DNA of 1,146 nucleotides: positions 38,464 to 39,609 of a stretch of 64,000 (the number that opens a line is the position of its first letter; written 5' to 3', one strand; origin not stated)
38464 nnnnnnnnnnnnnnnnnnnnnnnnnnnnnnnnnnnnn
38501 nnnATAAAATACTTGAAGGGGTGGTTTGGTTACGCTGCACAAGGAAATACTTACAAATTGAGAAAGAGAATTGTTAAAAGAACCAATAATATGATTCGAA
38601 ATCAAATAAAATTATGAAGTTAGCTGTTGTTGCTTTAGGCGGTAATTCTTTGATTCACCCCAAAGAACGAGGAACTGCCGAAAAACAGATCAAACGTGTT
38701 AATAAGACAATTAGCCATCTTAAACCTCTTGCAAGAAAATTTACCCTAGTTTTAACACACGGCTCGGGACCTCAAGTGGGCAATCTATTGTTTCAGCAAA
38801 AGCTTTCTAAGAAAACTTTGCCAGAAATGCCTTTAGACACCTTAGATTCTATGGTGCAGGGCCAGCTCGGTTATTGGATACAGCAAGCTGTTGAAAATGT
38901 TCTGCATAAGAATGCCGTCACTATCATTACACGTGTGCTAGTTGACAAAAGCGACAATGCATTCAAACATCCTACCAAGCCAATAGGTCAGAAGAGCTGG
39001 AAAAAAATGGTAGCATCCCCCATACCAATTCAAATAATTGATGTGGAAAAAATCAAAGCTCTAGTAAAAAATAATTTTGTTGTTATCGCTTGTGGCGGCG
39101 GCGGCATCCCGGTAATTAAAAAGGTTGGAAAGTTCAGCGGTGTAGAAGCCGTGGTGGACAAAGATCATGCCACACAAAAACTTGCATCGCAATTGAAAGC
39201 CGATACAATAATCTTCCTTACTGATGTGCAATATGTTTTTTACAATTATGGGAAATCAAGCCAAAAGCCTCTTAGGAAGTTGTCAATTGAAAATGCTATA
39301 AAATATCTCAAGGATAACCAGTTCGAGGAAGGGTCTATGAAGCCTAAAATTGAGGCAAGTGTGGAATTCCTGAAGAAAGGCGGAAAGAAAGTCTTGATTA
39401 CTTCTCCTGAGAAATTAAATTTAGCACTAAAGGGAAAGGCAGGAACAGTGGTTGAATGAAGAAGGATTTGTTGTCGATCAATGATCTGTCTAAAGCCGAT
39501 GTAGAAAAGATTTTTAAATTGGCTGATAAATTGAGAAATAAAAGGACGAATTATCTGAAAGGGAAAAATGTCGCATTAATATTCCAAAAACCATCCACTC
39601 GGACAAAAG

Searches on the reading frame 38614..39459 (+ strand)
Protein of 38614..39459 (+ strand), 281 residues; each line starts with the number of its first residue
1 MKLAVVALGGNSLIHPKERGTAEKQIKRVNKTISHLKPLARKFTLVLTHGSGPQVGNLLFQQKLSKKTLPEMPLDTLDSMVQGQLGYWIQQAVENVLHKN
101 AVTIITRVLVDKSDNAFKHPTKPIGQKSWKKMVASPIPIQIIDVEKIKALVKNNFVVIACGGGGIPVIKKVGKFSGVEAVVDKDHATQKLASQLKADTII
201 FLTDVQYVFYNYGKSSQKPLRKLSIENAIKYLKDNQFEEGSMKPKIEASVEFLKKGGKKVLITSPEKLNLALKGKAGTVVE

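Call 67: search_protein_families(library=pfam, proteins=[window:38614-39459:+], max_evalue=0.001)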
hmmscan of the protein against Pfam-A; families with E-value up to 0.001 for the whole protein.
window:38614-39459:+ (281 aa): 1 family
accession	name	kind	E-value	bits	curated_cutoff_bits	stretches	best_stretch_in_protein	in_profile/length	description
PF00696.33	AA_kinase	-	7.8e-27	94.9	24.9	1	2-264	1-234/234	Amino acid kinase family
